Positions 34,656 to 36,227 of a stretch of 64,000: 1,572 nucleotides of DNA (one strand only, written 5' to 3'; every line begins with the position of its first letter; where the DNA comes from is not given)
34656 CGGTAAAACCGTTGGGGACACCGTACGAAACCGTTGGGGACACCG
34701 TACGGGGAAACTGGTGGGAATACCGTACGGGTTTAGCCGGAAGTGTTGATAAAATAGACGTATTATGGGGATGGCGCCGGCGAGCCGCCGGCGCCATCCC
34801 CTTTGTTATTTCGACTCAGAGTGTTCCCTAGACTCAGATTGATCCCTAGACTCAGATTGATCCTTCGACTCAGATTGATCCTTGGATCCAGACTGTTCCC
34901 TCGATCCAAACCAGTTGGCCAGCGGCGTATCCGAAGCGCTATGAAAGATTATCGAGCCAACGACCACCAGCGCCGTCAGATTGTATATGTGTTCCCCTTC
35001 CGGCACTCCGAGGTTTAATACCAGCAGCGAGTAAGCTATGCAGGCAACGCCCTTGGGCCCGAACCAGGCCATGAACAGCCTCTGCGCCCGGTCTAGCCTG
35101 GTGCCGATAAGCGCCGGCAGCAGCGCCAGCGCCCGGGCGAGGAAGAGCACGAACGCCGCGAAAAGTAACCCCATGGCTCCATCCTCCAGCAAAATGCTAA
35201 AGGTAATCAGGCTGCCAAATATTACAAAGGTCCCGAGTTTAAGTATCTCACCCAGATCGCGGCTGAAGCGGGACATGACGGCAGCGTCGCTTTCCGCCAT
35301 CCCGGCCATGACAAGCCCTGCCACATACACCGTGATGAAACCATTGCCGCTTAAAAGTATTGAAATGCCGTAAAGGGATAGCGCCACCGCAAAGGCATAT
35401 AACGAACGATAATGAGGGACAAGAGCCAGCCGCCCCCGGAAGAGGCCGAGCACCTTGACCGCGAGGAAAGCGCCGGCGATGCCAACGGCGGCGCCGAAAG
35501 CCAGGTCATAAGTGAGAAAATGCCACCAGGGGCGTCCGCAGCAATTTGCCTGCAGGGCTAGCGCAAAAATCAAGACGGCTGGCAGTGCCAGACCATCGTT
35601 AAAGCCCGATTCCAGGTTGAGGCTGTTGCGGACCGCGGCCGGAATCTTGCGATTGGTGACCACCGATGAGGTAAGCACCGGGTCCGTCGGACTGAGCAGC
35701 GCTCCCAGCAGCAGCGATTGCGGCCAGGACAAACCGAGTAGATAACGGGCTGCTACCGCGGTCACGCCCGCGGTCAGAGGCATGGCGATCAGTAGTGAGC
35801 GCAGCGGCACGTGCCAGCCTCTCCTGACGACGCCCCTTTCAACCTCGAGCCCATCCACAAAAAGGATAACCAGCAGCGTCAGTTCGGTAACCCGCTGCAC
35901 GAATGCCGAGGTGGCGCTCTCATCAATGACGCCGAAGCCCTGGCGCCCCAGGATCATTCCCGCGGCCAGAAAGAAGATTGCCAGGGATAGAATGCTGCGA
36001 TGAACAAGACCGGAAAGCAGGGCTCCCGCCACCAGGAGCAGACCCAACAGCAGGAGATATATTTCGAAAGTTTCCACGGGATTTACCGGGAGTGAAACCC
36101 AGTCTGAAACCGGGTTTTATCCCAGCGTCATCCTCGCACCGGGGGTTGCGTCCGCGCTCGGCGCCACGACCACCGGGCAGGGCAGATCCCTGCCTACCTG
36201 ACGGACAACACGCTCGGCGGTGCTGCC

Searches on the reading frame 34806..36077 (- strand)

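Call 34: search_protein_families(library=pfam, proteins=[window:34806-36077:-], max_evalue=0.00001)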
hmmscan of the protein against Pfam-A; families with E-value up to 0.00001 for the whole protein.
window:34806-36077:- (423 aa): 1 family
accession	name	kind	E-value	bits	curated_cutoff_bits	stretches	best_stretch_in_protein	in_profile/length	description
PF00999.27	Na_H_Exchanger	-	1.5e-37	129.8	26.2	1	18-389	3-375/375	Sodium/hydrogen exchanger, transmembrane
